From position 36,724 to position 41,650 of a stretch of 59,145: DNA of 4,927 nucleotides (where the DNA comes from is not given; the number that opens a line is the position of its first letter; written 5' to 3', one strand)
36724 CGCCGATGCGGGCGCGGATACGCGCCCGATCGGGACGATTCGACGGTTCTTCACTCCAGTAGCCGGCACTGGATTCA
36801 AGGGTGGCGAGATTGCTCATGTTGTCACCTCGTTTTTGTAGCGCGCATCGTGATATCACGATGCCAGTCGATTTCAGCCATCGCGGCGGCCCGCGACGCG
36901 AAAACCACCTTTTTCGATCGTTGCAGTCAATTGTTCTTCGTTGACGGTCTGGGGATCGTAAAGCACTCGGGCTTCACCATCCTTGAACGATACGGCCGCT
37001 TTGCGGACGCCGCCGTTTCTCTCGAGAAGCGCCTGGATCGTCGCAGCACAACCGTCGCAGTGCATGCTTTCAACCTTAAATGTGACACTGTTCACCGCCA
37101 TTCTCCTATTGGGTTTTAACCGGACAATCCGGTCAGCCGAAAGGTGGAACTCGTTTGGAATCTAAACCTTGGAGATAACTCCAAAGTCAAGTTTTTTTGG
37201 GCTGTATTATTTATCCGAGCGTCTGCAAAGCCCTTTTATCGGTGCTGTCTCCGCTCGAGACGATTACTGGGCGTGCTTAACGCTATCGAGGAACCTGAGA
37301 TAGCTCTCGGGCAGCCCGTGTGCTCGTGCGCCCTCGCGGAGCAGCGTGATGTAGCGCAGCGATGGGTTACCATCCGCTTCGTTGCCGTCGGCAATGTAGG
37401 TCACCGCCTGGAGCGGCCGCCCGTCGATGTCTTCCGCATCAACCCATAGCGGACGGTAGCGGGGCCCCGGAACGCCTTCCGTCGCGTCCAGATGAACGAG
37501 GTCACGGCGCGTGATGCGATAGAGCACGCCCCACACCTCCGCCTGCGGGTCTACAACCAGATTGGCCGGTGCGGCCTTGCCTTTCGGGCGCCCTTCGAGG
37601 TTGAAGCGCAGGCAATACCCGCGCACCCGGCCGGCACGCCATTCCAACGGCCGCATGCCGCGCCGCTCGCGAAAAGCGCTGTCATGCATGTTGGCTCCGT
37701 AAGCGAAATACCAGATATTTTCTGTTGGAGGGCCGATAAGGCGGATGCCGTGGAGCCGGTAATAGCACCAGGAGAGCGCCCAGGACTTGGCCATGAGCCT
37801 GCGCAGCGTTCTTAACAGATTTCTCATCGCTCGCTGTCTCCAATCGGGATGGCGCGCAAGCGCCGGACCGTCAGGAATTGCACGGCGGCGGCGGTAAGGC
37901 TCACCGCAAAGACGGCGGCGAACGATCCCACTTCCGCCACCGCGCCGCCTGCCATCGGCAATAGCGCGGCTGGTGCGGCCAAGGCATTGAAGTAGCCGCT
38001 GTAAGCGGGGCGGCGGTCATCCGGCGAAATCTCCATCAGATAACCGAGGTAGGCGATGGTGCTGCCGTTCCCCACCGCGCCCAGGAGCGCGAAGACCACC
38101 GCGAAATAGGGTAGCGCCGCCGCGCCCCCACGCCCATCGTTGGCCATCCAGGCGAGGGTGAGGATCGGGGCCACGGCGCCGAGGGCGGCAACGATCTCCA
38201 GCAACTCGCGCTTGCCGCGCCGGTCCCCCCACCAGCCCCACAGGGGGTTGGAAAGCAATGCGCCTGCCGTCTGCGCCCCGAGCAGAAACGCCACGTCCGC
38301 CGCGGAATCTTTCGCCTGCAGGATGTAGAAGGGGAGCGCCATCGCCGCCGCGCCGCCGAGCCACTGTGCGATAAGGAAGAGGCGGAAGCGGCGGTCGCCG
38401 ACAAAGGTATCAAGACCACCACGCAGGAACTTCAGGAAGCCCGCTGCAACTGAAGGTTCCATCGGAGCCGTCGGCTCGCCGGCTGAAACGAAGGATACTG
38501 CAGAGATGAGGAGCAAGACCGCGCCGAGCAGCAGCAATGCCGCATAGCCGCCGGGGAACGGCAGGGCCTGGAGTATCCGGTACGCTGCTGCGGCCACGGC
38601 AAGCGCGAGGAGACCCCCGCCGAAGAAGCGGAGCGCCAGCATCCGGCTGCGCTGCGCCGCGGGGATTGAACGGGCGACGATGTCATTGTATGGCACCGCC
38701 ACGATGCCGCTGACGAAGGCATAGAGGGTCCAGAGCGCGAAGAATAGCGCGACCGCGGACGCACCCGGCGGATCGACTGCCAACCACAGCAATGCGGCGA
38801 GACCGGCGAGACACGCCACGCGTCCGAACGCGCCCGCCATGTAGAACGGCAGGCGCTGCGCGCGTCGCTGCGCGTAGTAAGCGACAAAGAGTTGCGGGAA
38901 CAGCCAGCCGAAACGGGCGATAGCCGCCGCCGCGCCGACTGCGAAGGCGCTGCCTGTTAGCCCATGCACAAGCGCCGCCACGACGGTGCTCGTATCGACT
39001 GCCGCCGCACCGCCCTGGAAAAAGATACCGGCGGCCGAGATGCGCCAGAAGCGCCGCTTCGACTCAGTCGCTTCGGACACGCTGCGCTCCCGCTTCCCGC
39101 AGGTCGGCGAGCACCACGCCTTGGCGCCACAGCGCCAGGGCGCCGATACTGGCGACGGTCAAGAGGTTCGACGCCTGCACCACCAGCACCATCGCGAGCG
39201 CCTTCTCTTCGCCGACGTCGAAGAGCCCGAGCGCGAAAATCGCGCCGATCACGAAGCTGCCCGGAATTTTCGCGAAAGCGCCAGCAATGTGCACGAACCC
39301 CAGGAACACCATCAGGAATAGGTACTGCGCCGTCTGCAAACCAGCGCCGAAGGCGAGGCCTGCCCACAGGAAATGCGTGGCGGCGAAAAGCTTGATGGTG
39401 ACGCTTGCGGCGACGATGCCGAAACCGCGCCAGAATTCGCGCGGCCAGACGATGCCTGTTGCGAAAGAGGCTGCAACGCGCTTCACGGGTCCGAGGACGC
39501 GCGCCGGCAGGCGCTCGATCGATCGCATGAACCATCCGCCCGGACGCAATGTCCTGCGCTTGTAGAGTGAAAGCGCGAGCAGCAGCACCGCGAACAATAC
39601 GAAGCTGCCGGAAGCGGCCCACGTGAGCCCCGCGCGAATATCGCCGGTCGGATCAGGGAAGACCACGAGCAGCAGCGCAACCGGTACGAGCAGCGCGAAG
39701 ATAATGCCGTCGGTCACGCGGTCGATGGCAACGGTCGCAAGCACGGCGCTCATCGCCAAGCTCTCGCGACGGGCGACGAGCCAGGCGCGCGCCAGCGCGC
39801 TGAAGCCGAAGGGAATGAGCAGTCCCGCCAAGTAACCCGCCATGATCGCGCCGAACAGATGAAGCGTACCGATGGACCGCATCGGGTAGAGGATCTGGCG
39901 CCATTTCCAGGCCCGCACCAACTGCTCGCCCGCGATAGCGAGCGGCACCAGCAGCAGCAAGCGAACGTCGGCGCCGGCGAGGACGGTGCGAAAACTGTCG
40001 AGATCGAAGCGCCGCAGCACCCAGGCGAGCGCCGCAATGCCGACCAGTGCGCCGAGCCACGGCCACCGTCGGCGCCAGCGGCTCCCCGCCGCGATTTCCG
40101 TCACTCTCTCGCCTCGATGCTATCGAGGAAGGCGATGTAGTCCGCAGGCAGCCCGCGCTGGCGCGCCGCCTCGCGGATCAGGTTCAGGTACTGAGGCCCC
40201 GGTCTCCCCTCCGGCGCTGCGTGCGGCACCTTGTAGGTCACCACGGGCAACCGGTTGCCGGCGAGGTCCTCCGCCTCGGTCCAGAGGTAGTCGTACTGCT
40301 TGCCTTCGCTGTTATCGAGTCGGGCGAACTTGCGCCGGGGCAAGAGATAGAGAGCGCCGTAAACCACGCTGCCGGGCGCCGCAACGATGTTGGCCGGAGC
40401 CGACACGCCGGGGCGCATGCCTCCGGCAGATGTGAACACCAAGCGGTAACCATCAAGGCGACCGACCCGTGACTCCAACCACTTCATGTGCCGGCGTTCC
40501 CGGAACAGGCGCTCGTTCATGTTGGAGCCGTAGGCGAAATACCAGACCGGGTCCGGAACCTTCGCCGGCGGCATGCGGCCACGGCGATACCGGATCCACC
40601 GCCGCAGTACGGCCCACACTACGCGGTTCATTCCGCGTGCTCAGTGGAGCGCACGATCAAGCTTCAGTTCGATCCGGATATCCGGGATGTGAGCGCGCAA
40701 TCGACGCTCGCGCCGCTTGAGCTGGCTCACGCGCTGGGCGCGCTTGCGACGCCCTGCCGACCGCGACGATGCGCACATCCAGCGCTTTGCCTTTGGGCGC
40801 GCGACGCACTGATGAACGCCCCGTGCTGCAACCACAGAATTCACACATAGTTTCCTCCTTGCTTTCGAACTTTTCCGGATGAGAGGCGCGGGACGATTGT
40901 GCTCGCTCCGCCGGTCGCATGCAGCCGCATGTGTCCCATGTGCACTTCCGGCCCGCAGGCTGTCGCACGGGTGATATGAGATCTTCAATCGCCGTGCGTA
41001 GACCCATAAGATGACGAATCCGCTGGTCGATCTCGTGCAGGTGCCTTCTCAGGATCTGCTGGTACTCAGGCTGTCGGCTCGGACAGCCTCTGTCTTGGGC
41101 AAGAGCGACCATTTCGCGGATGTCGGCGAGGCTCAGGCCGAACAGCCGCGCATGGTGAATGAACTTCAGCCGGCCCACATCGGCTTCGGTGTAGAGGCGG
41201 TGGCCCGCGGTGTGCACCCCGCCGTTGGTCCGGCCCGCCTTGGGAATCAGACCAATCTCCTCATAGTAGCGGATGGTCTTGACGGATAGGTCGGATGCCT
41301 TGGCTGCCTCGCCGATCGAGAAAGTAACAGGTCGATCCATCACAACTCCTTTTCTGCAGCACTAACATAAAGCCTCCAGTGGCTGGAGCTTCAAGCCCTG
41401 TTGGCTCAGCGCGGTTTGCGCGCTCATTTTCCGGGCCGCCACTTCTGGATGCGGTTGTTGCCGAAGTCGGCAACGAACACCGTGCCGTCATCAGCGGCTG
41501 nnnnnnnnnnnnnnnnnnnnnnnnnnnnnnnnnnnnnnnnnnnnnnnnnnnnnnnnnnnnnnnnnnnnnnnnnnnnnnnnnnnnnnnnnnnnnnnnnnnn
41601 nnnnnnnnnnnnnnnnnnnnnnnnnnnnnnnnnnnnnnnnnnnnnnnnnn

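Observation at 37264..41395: MerR-controlled operon: regulator, GGCT-like enzyme, MprF-type flippase-like protein, MFS transporter, second GGCT-like enzyme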

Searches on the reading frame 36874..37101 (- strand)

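Call 15: search_protein_families(library=pfam, proteins=[window:36874-37101:-], max_evalue=0.001)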
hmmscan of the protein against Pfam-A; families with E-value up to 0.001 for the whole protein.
window:36874-37101:- (75 aa): 1 family
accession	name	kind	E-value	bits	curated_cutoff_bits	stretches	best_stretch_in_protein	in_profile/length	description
PF00403.32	HMA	-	1.7e-13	51.2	24.8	1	7-67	1-61/62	Heavy-metal-associated domain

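Call 28: search_protein_families(library=ncbifam, proteins=[window:36874-37101:-], max_evalue=0.00001)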
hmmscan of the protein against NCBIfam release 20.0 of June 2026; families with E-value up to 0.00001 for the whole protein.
window:36874-37101:- (75 aa): 9 families
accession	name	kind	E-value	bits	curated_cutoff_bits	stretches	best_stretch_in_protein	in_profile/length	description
NF041115.1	UxxU_metal_bind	equivalog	7.8e-19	67.6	95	1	3-69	3-69/74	metal-binding (seleno)protein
NF033795.1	chaper_CopZ_Bs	exception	4.1e-13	49.3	91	1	6-69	2-65/66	copper chaperone CopZ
NF033556.1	MerTP_fusion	equivalog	4.6e-13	49.2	180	1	3-69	119-185/186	mercuric transport protein MerTP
NF033794.2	chaper_CopZ_Eh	exception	4.2e-12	46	95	1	7-68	3-64/68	copper chaperone CopZ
TIGR02052.1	MerP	equivalog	1.3e-10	41.7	92.55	1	3-67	22-86/92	mercury resistance system periplasmic binding protein MerP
NF010311.1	PRK13748.1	subfamily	3.8e-09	35.9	600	1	7-69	2-63/560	mercury(II) reductase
NF047957.1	CopZ_AFE_1862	equivalog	1.6e-08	34.8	85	1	7-69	2-61/62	CopZ family metallochaperone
TIGR00003.1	TIGR00003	subfamily_domain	1.4e-07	31.6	62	1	6-69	2-65/66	copper ion binding protein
NF045683.1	MerT_CopZ_Se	exception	8.9e-07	28.6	375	1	5-67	163-225/235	MerT/CopZ fusion-like heavy metal transport selenoprotein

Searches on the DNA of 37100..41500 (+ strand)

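Call 6: search_dna_similar(query=window:37100-41500:+, collection=plasmids, mode=distant, max_rows=20)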
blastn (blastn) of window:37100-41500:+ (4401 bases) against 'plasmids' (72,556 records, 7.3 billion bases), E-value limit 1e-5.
Records with a match: 16; places in all: 20; records where one place covers at least 80% of the query: 0.
Best place of each record, by identity: 80-90% 4; 60-80% 12.
By first word of the organism name: Sphingobium 4; Roseibium 3; Leisingera 2; Indioceanicola 1; Sulfitobacter 1; Methylocystis 1; Roseivivax 1; Marinovum 1; Ruegeria 1; Azospirillum 1.
By predicted mobility (MOB-suite, as given by PLSDB): mobilizable 8; non-mobilizable 6; conjugative 2.
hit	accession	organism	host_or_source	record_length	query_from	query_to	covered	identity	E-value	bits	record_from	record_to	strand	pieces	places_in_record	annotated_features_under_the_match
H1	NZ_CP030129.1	Indioceanicola profundi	sediment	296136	367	2828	36%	66.9%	9e-53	407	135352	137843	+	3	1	MFS transporter | lysylphosphatidylglycerol synthase transmembrane domain-containing ... | gamma-glutamylcyclotransferase family protein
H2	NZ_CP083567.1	Sulfitobacter sp. W027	-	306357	229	1954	34%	66.2%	3e-40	345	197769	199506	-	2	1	MFS transporter | gamma-glutamylcyclotransferase family protein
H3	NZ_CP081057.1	Leisingera aquaemixtae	-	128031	864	1645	13%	67.5%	8e-16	172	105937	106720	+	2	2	MFS transporter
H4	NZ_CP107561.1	Methylocystis sp. MJC1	whole organism,Alpine Peat Bogs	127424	187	698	12%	71.3%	2e-62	250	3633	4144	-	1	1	gamma-glutamylcyclotransferase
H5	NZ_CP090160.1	Roseivivax marinus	Bathymodiolus marisindicus,single cell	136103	1407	1957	13%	64.4%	3e-15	93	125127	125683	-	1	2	hypothetical protein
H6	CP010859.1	Marinovum algicola DG 898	-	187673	1491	1957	11%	66.7%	1e-26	132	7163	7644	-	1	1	hypothetical protein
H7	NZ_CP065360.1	Ruegeria sp. SCSIO 43209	Galaxea fascicularis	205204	838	1633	7%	73.4%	4e-20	197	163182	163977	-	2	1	MFS transporter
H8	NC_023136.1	Leisingera methylohalidivorans DSM 14336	Seawater collected from a tide pool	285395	1111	1639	5%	72.7%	9e-9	135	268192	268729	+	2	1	MFS transporter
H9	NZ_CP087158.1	Roseibium aggregatum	cell culture,seawater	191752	1485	1638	3%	74.0%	6e-17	99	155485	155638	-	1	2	MFS transporter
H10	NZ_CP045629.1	Roseibium aggregatum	-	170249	1485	1638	3%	72.1%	1e-12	85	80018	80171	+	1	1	MFS transporter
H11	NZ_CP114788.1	Roseibium sp. Sym1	Symbiodiniaceae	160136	1485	1638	3%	72.1%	1e-12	85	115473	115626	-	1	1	MFS transporter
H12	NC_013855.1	Azospirillum sp. B510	-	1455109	4129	4217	2%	75.3%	5e-6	63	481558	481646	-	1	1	record has no annotation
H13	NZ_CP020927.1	Sphingobium yanoikuyae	soil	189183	4136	4217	2%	81.7%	2e-11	82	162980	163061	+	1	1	cueR: Cu(I)-responsive transcriptional regulator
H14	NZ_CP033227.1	Sphingobium yanoikuyae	Mixed culture,wastewater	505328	4136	4217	2%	81.7%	2e-11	82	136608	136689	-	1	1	cueR: Cu(I)-responsive transcriptional regulator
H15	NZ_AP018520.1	Sphingobium sp. YG1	-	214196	4136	4217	2%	80.5%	2e-10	77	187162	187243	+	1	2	cueR: Cu(I)-responsive transcriptional regulator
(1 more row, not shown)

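Call 7: get_annotated_region(hit=H1, flank=9000)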
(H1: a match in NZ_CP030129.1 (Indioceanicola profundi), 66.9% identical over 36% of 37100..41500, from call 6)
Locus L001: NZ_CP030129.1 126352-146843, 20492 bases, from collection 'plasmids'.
description: Indioceanicola profundi strain SCSIO 08040 plasmid unnamed3, complete sequence
organism: Indioceanicola profundi (NCBI taxid 2220096)
taxonomy: Bacteria; Pseudomonadota; Alphaproteobacteria; Rhodospirillales; Azospirillaceae; Indioceanicola; Indioceanicola profundi
host: -; source: sediment; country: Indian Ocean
typing (MOB-suite, as given by PLSDB): conjugative; relaxase MOBP; mating-pair formation MPF_T
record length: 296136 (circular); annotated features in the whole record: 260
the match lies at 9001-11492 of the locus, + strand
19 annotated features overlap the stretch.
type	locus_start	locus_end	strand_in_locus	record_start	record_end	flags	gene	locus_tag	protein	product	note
CDS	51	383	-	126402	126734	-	-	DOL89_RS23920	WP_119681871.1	DUF736 domain-containing protein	-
CDS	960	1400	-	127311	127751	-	-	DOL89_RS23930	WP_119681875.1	hypothetical protein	-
CDS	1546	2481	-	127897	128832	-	-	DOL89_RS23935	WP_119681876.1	DUF2493 domain-containing protein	-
CDS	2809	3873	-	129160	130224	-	-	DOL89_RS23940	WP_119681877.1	toprim domain-containing protein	-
CDS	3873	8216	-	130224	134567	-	-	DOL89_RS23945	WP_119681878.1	strawberry notch family protein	-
CDS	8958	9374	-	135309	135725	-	-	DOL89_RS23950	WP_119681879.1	gamma-glutamylcyclotransferase family protein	-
CDS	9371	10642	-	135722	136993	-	-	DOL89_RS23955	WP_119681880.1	MFS transporter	GO:0055085 - transmembrane transport [Evidence IEA]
CDS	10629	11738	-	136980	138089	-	-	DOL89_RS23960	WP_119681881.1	lysylphosphatidylglycerol synthase transmembrane domain-containing protein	-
CDS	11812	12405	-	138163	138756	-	-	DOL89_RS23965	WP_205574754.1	hypothetical protein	-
CDS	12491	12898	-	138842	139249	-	-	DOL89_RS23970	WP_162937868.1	MerR family transcriptional regulator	GO:0006355 - regulation of DNA-templated transcription [Evidence IEA]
CDS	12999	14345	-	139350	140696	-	-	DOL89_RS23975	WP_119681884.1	NAD(P)/FAD-dependent oxidoreductase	-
CDS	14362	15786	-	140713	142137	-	merA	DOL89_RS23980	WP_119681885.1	mercury(II) reductase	-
CDS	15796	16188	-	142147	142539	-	merF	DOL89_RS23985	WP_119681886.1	mercury resistance system transport protein MerF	-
CDS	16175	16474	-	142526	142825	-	-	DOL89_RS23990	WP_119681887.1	hypothetical protein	-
CDS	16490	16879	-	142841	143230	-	-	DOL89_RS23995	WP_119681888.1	mercuric transporter MerT family protein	-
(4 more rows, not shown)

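Call 8: get_annotated_region(hit=H2, flank=9000)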
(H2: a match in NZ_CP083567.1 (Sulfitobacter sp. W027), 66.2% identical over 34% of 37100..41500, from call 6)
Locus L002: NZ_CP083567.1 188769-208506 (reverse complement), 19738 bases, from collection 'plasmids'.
description: Sulfitobacter sp. W027 plasmid unnamed3, complete sequence
organism: Sulfitobacter sp. W027 (NCBI taxid 2867025)
taxonomy: Bacteria; Pseudomonadota; Alphaproteobacteria; Rhodobacterales; Roseobacteraceae; Sulfitobacter; Sulfitobacter sp. W027
host: -; source: -; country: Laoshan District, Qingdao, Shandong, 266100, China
typing (MOB-suite, as given by PLSDB): non-mobilizable
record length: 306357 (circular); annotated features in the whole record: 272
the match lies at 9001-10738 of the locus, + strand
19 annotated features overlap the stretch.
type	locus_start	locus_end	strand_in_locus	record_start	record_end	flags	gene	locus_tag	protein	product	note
CDS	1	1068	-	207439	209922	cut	ctaD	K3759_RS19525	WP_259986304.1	cytochrome c oxidase subunit I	-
CDS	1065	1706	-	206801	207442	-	-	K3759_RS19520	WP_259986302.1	cytochrome B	-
CDS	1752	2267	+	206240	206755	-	-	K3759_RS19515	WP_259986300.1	DUF2231 domain-containing protein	-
CDS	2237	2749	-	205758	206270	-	-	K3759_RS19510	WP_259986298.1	CopD family protein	-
CDS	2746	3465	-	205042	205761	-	-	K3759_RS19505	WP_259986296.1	cytochrome c oxidase assembly protein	-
CDS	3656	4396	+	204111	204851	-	-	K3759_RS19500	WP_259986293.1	gluconate 2-dehydrogenase subunit 3 family protein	-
CDS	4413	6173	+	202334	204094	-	-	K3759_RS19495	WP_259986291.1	GMC family oxidoreductase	-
CDS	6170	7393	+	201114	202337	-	-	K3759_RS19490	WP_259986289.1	cytochrome c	-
CDS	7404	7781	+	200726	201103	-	-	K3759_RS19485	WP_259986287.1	hypothetical protein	-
CDS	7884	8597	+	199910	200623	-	-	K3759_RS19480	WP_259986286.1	IS6 family transposase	-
CDS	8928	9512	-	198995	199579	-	-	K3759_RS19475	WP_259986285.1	gamma-glutamylcyclotransferase family protein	-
CDS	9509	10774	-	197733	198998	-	-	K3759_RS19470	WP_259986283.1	MFS transporter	GO:0055085 - transmembrane transport [Evidence IEA]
CDS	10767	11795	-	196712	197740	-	-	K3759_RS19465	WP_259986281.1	lysylphosphatidylglycerol synthase transmembrane domain-containing protein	-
CDS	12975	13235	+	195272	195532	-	-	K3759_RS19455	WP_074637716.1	metal-sensing transcriptional repressor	-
CDS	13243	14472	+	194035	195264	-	-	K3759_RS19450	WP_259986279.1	MFS transporter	GO:0055085 - transmembrane transport [Evidence IEA]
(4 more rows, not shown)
